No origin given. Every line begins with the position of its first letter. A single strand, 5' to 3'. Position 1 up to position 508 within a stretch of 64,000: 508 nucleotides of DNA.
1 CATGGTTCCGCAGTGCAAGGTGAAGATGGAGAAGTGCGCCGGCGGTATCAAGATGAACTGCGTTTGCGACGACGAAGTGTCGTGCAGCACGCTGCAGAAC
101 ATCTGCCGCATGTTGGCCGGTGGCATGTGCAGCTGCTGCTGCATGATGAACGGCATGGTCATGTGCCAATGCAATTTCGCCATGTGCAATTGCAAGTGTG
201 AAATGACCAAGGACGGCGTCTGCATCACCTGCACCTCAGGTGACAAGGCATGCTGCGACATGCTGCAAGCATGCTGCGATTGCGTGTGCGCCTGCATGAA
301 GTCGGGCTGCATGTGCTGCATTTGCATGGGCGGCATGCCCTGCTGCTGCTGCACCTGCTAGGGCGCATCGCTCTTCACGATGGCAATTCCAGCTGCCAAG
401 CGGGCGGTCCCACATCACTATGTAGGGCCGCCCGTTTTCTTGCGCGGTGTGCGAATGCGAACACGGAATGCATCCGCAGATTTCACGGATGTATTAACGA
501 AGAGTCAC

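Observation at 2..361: Small ORF with 33 Cys and 16 Met in 119 aa: candidate new metallothionein-like metal-storage protein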

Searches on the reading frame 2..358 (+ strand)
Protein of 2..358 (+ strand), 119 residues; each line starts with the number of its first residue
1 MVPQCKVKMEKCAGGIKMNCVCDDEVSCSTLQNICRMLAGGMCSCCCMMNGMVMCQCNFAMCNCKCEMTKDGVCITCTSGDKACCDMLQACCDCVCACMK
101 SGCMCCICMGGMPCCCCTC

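Call 4: search_protein_families(library=pfam, proteins=[window:2-358:+], max_evalue=10)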
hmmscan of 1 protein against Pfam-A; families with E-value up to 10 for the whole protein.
window:2-358:+ (119 aa): 0 families

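Call 5: search_protein_families(library=ncbifam, proteins=[window:2-358:+], max_evalue=10)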
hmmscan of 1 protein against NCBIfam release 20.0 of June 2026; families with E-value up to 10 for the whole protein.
window:2-358:+ (119 aa): 0 families

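Call 6: find_encoding_contigs(protein=window:2-358:+, flank=10000)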
Protein window:2-358:+ (119 aa): no gene with exactly this product is on record in the collection.

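Call 7: find_homologous_proteins(query=window:2-358:+, max_evalue=0.01)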
Query window:2-358:+ (119 aa): 345 proteins with E <= 0.01 among 345 candidates; the best 120 are listed.
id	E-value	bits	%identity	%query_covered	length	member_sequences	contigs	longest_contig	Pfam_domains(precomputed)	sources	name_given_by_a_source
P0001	2.4e-53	198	82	100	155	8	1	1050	-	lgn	-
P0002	2.0e-47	178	76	100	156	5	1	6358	-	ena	-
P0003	6.0e-46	174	75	97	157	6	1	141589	-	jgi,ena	-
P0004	1.4e-45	172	74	97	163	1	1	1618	-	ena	-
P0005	2.1e-45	172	74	100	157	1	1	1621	-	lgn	-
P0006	7.3e-45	170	75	99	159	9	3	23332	-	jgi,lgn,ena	-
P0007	1.1e-44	170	72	99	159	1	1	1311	-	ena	-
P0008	2.9e-44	168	74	100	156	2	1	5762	-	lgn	-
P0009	6.4e-44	167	73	100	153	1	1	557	-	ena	-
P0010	9.0e-44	167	71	97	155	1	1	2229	-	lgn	-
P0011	9.5e-44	167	71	100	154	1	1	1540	-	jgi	jgi:hypothetical protein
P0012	3.0e-43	165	72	98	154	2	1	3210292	-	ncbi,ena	-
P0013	6.7e-43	164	71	95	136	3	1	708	-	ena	-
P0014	1.1e-42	163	69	100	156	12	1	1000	-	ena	-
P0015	1.4e-42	163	70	100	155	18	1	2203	-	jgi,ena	-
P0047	2.3e-38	149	68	100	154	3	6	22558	-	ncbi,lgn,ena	-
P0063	1.5e-37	146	66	98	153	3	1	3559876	-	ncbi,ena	-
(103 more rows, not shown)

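Call 9: find_encoding_contigs(protein=P0012, flank=10000, max_places=3)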
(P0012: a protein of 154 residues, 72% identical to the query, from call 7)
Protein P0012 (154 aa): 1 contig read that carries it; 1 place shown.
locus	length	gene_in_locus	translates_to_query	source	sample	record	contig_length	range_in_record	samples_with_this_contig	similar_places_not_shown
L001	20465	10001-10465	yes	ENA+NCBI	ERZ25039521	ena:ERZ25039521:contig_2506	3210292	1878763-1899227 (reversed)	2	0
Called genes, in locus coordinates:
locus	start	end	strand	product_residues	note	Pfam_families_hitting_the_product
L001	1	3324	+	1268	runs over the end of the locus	-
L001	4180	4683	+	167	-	-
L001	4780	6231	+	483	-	PF00404:Dockerin_1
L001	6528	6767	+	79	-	-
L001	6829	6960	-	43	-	PF01053:Cys_Met_Meta_PP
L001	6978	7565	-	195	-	PF01053:Cys_Met_Meta_PP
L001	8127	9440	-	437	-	PF00291:PALP, PF00571:CBS (faint)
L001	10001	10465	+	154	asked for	-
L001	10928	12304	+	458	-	-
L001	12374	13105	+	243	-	PF01209:Ubie_methyltran (weak), PF05175:MTS (weak), PF13847:Methyltransf_31, PF08241:Methyltransf_11, PF08242:Methyltransf_12, PF13649:Methyltransf_25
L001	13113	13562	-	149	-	PF02801:Ketoacyl-synt_C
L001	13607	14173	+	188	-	-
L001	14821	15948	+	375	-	PF00487:FA_desaturase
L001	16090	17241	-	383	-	PF00583:Acetyltransf_1 (faint)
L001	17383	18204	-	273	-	PF01182:Glucosamine_iso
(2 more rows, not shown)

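Call 10: find_encoding_contigs(protein=P0003, flank=10000, max_places=3)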
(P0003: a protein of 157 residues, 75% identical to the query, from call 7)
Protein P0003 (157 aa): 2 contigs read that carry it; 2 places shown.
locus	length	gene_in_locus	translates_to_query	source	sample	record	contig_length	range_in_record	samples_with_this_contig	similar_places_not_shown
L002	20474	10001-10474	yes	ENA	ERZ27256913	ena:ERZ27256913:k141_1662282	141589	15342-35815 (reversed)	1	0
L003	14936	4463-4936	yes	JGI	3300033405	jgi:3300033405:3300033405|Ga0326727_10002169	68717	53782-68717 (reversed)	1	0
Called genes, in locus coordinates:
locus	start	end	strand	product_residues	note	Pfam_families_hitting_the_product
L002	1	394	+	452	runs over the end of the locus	PF00005:ABC_tran, PF01078:Mg_chelatase (faint), PF03193:RsgA_GTPase (faint), PF13191:AAA_16 (faint), PF13481:AAA_25 (faint), PF13304:AAA_21 (weak), PF00005:ABC_tran, PF13304:AAA_21, +6 more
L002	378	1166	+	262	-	PF02361:CbiQ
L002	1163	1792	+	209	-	-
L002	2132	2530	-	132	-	PF11535:Calci_bind_CcbP (weak)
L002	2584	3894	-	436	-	PF01053:Cys_Met_Meta_PP, PF00155:Aminotran_1_2 (faint)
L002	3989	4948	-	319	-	PF00291:PALP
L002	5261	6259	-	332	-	PF11231:DUF3034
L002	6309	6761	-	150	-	PF02082:Rrf2, PF03444:WHD_HrcA (weak)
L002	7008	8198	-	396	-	PF01053:Cys_Met_Meta_PP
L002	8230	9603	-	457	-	PF00291:PALP, PF00571:CBS (weak)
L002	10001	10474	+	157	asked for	-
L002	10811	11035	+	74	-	-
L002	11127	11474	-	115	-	-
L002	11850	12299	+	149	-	PF01402:RHH_1 (weak), PF08753:NikR_C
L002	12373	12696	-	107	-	-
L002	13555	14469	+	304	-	PF07963:N_methyl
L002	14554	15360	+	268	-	-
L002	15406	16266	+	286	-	PF01955:CbiZ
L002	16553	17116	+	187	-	PF02607:B12-binding_2 (weak)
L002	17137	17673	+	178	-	PF02572:CobA_CobO_BtuR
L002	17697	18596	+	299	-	PF01497:Peripla_BP_2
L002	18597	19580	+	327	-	PF01032:FecCD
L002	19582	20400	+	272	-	PF00005:ABC_tran, PF02463:SMC_N (weak), PF13304:AAA_21 (faint)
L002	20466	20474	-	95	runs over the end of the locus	-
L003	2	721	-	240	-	?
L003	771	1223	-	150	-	PF02082:Rrf2, PF03444:WHD_HrcA (weak)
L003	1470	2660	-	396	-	PF01053:Cys_Met_Meta_PP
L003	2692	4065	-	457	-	PF00291:PALP, PF00571:CBS (weak)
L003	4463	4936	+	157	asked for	-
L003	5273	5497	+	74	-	-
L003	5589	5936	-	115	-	-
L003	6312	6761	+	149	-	PF01402:RHH_1 (weak), PF08753:NikR_C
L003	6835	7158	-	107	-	-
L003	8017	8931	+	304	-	PF07963:N_methyl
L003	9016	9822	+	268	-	-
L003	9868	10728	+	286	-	PF01955:CbiZ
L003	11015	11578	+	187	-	PF02607:B12-binding_2 (weak)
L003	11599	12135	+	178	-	PF02572:CobA_CobO_BtuR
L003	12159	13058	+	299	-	PF01497:Peripla_BP_2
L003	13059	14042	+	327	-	PF01032:FecCD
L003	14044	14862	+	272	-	PF00005:ABC_tran, PF02463:SMC_N (weak), PF13304:AAA_21 (faint)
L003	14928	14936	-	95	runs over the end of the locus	-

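Call 11: find_encoding_contigs(protein=P0063, flank=10000, max_places=3)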
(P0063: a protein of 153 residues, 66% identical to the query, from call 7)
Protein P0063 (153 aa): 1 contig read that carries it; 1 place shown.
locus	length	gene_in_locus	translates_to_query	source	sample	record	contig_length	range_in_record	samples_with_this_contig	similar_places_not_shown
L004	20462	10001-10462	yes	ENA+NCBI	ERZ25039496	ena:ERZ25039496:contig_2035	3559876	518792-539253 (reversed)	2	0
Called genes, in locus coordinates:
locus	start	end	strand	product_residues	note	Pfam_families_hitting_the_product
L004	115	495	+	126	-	PF10057:MpsC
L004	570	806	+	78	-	-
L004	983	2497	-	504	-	PF01548:DEDD_Tnp_IS110, PF02371:Transposase_20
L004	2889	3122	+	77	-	-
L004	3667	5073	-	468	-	-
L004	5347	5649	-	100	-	PF02416:TatA_B_E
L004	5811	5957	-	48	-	-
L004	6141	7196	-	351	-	PF03372:Exo_endo_phos (weak), PF19580:Exo_endo_phos_3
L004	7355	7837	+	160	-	-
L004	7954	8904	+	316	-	PF01694:Rhomboid, PF20216:DUF6576 (weak)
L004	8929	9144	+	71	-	PF09723:Zn_ribbon_8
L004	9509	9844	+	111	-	PF06439:3keto-disac_hyd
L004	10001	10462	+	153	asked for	-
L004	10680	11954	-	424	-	PF01548:DEDD_Tnp_IS110, PF02371:Transposase_20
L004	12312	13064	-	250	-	PF04366:Ysc84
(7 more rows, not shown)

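Call 14: find_related_loci(query=A1, collection=genome_contigs, flank=10000)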
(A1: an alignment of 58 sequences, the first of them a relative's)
Query A1 (155 aa) in genome_contigs; peptide patterns used: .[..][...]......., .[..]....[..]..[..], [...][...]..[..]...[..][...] (x = any residue, [..] = any of these).
325 stretches matched a pattern; 297 encode a relative of the query (tblastn E <= 1e-3); the best 80 are kept; 80 distinct loci.
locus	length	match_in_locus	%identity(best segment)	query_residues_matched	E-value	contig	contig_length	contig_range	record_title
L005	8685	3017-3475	68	2-155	1e-58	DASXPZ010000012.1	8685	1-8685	MAG TPA_asm: Pirellulales bacterium isolate SMAG_U5421 k141_3082492, whole genome shotgun sequence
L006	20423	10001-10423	67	15-155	2e-55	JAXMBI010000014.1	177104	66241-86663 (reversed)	MAG: Pirellulales bacterium isolate STL-PLA32 C1.299.fa-14, whole genome shotgun sequence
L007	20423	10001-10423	67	15-155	3e-55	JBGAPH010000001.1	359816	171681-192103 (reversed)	MAG: Pirellulales bacterium isolate MAG_AAO_H125.26 AAOH125-26_opera_contig_126, whole genome shotgun sequence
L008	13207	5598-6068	59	1-154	4e-53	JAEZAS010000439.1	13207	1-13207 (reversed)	MAG: Planctomycetota bacterium isolate OH_CBrB_161 k127_3567312, whole genome shotgun sequence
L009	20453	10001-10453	64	1-152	5e-51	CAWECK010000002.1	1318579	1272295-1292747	MAG: uncultured Planctomycetia bacterium isolate MFD04540.bin.2.41 genome assembly, contig: contig_11569, whole genome s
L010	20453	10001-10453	62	2-152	2e-50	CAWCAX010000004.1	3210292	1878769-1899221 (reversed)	MAG: uncultured Planctomycetaceae bacterium isolate MFD04540.bin.2.13 genome assembly, contig: contig_2506, whole genome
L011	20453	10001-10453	61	2-152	2e-50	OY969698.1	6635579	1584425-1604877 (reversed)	MAG: uncultured Planctomycetaceae bacterium isolate MFD00082.bin.2.56 genome assembly, chromosome: 1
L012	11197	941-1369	61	13-155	6e-50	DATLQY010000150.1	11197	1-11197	MAG TPA_asm: Pirellulales bacterium isolate SMAG_U13890 k141_977902, whole genome shotgun sequence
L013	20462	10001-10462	62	2-155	3e-54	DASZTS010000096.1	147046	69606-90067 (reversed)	MAG TPA_asm: Pirellulales bacterium isolate SMAG_U6082 k141_876554, whole genome shotgun sequence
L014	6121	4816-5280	59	2-155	2e-49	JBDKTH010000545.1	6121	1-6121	MAG: Thermoguttaceae bacterium isolate 6_bin.231_R1 c_000000455750, whole genome shotgun sequence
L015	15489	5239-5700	54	1-155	1e-48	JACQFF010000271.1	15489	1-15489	MAG: Planctomycetia bacterium isolate NC_groundwater_1040_Pr1_S-0.65um_60_11 Montesol18_Sp65_coassembly_scaffold_1489643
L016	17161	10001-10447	60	2-152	1e-48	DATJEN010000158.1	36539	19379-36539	MAG TPA_asm: Pirellulales bacterium isolate SMAG_U15434 k141_9602844, whole genome shotgun sequence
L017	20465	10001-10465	63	5-155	3e-48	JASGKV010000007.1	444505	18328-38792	MAG: Pirellulales bacterium isolate 5N623 JMF-2111-06-0005.ont.bin.623_6, whole genome shotgun sequence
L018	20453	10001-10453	61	2-152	2e-47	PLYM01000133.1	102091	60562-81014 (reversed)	MAG: Planctomycetaceae bacterium isolate palsa_1355 73.20120700_P3D.270_contig_71062, whole genome shotgun sequence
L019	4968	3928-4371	55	1-149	2e-47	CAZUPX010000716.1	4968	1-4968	MAG TPA_asm: uncultured Planctomycetaceae bacterium isolate binchicken_co165_115 genome assembly, contig: k141_751367, w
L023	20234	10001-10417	61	14-152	1e-45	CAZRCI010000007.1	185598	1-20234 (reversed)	MAG TPA_asm: uncultured Planctomycetaceae bacterium isolate SRP344714_co1_18 genome assembly, contig: NODE_174_length_18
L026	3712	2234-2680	51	2-152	6e-45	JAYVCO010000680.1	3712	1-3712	MAG: Planctomycetia bacterium isolate GL32_Down_metabinner_12 GL32_Down_metabinner_12_679, whole genome shotgun sequence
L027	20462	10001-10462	52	1-155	2e-44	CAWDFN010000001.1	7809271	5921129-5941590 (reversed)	MAG: uncultured Planctomycetia bacterium isolate MFD06085.bin.3.380 genome assembly, contig: contig_207, whole genome sh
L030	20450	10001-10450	57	4-155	4e-44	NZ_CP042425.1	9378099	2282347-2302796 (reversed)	Limnoglobus roseus strain PX52 chromosome, complete genome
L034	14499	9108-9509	58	17-152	7e-44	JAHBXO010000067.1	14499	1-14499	MAG: Gemmataceae bacterium isolate ACE_PLA22 PLA22_67, whole genome shotgun sequence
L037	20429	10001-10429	57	8-152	4e-43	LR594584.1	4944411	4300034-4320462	Gemmataceae bacterium isolate CJuql4 genome assembly, scaffold: Scf2, whole genome shotgun sequence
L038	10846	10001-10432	58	4-149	1e-42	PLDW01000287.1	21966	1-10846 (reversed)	MAG: Gemmataceae bacterium isolate palsa_1347 73.20111000_P1S.15_contig_10709, whole genome shotgun sequence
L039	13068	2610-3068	51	2-155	1e-42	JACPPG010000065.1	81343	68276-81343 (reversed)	MAG: Planctomycetia bacterium isolate NC_groundwater_621_Pr5_B-0.1um_65_48 alan_book_18_scaffold_273475, whole genome sh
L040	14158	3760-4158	57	20-155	8e-43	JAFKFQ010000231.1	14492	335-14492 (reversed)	Bacterium isolate SCN18_30_10_14_R2_B_71_11 SCN18_30_10_14_R2_B_scaffold_2859, whole genome shotgun sequence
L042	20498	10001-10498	48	2-155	2e-42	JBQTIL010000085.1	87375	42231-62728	MAG: Planctomycetaceae bacterium isolate SAR62 c_000000222273, whole genome shotgun sequence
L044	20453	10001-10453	56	2-155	4e-42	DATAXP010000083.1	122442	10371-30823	MAG TPA_asm: Pirellulales bacterium isolate SMAG_U5656 k141_1312562, whole genome shotgun sequence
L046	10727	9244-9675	57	12-152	5e-42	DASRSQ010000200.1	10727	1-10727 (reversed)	MAG TPA_asm: Gemmataceae bacterium isolate SMAG_U6095 k141_131834, whole genome shotgun sequence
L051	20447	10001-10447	55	4-155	6e-42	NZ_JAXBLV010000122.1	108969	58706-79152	Gemmata algarum strain JC673 JC673_contig_122, whole genome shotgun sequence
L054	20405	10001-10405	57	13-155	4e-42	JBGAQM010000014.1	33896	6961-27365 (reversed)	MAG: Urbifossiella sp. isolate MAG_AAO_H10.24 AAOH10-24_opera_contig_4443, whole genome shotgun sequence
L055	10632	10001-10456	55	1-152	1e-41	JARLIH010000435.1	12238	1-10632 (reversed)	MAG: Isosphaeraceae bacterium isolate MAG_BA398 MetaBAT2_Bin_398_Anoxic_k141_2343286, whole genome shotgun sequence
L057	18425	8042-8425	58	22-152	1e-41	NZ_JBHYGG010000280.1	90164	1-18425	MAG: Gemmata sp. isolate SAMS01UC_bin-009 SAMS01UC_bin-009_c7, whole genome shotgun sequence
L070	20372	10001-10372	60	30-153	5e-41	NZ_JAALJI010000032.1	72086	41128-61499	Paludisphaera soli strain JC670 32, whole genome shotgun sequence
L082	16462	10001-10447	50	1-155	3e-40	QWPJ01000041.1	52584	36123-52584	MAG: Planctomycetota bacterium isolate ZE-3NOV15-plancto1 ZE-3NOV15-C222, whole genome shotgun sequence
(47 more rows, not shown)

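Call 21: search_protein_families(library=pfam, proteins=[L042:6480-7538:-, L038:4314-4796:+, L054:6241-6810:+, L040:9856-10332:+, L027:12038-12847:-, L051:8448-9410:+, L008:8169-8603:+, L014:286-1818:-, L015:7267-8583:-, L082:5770-6654:-], max_evalue=0.001)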
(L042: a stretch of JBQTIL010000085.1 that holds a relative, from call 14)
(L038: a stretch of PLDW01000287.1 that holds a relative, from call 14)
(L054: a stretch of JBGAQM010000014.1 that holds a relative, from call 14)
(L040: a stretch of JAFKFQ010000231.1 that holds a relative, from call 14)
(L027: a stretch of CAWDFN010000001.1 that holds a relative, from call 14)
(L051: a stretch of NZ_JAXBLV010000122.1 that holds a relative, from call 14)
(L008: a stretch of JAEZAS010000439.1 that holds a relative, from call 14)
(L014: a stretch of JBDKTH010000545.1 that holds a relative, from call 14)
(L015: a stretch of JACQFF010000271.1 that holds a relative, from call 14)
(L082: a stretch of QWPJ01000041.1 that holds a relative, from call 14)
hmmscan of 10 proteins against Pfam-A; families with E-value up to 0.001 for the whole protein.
L042:6480-7538:- (353 aa): 10 families
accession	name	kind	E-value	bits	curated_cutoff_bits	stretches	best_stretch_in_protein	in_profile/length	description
PF00005.33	ABC_tran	-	5.9e-36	124.5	25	1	18-160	1-136/137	ABC transporter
PF17850.7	CysA_C_terminal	-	3e-15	56.9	29.7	1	237-279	1-43/43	CysA C-terminal regulatory domain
PF13304.12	AAA_21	-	2e-09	38.4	27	1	127-193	232-300/304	AAA domain, putative AbiEii toxin, Type IV TA system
PF12857.13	TOBE_3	-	2.8e-09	37.2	27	1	283-341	1-59/59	TOBE-like domain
PF02463.25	SMC_N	-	1.1e-06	28.7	40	1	29-207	25-212/220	RecF/RecN/SMC N terminal domain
PF05729.18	NACHT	-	0.00033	21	26.7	0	30-49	2-21/167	NACHT domain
PF08402.16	TOBE_2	-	0.00036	21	21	0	272-341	3-69/76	TOBE domain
PF13401.12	AAA_22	-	0.00041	21.1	27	0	28-190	5-122/130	AAA domain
PF13191.12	AAA_16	-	0.00076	20.4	32.6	0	27-177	23-158/167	AAA ATPase domain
PF25199.1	nSTAND_NTPase5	-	0.00081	19.7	34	0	8-65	24-79/145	Novel STAND NTPase 5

L038:4314-4796:+ (161 aa): 0 families

L054:6241-6810:+ (190 aa): 0 families

L040:9856-10332:+ (159 aa): 0 families

L027:12038-12847:- (270 aa): 5 families
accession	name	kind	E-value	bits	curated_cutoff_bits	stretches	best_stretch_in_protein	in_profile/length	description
PF00106.31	adh_short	-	3.6e-53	180.4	26.6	1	10-191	1-183/195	short chain dehydrogenase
PF13561.12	adh_short_C2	-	4.8e-42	144.6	27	1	19-199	6-185/236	Enoyl-(Acyl carrier protein) reductase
PF08659.16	KR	-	2.1e-13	51.1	22.6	1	12-171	3-163/180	KR domain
PF01370.27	Epimerase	-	1.4e-05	25.1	20.9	1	12-165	1-150/240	NAD dependent epimerase/dehydratase family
PF03435.24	Sacchrp_dh_NADP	-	0.00089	20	25.1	0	18-117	6-99/129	Saccharopine dehydrogenase NADP binding domain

L051:8448-9410:+ (321 aa): 1 family
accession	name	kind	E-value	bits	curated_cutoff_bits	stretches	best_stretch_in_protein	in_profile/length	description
PF13546.12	DDE_5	-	9.8e-35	120.8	27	1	49-249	2-201/272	DDE superfamily endonuclease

L008:8169-8603:+ (145 aa): 0 families

L014:286-1818:- (511 aa): 4 families
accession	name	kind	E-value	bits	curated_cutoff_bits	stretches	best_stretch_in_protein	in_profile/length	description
PF00884.28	Sulfatase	-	3.5e-64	217.4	25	1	77-387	1-301/301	Sulfatase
PF16347.10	SGSH_C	-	3.7e-07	30.8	29.3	1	345-420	11-84/154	N-sulphoglucosamine sulphohydrolase, C-terminal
PF01663.27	Phosphodiest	-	2.7e-05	24.3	23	0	286-325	181-220/342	Type I phosphodiesterase / nucleotide pyrophosphatase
PF14707.11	Sulfatase_C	-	0.00014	22.9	30.9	1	414-494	5-98/127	C-terminal region of aryl-sulfatase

L015:7267-8583:- (439 aa): 3 families
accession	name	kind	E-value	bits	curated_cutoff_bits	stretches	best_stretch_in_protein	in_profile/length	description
PF01408.29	GFO_IDH_MocA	-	2.4e-24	86.7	24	1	43-158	6-119/120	Oxidoreductase family, NAD-binding Rossmann fold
PF19051.5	GFO_IDH_MocA_C2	-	5.7e-23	82.2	23.3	1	202-435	44-254/254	Oxidoreductase family, C-terminal alpha/beta domain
PF22725.1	GFO_IDH_MocA_C3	-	0.00025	21.5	27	0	233-262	33-64/124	GFO/IDH/MocA C-terminal domain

L082:5770-6654:- (295 aa): 1 family
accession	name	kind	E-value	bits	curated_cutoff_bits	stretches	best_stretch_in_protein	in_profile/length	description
PF00528.27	BPD_transp_1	-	7.7e-21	75.1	26.4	1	93-291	2-181/184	Binding-protein-dependent transport system inner membrane component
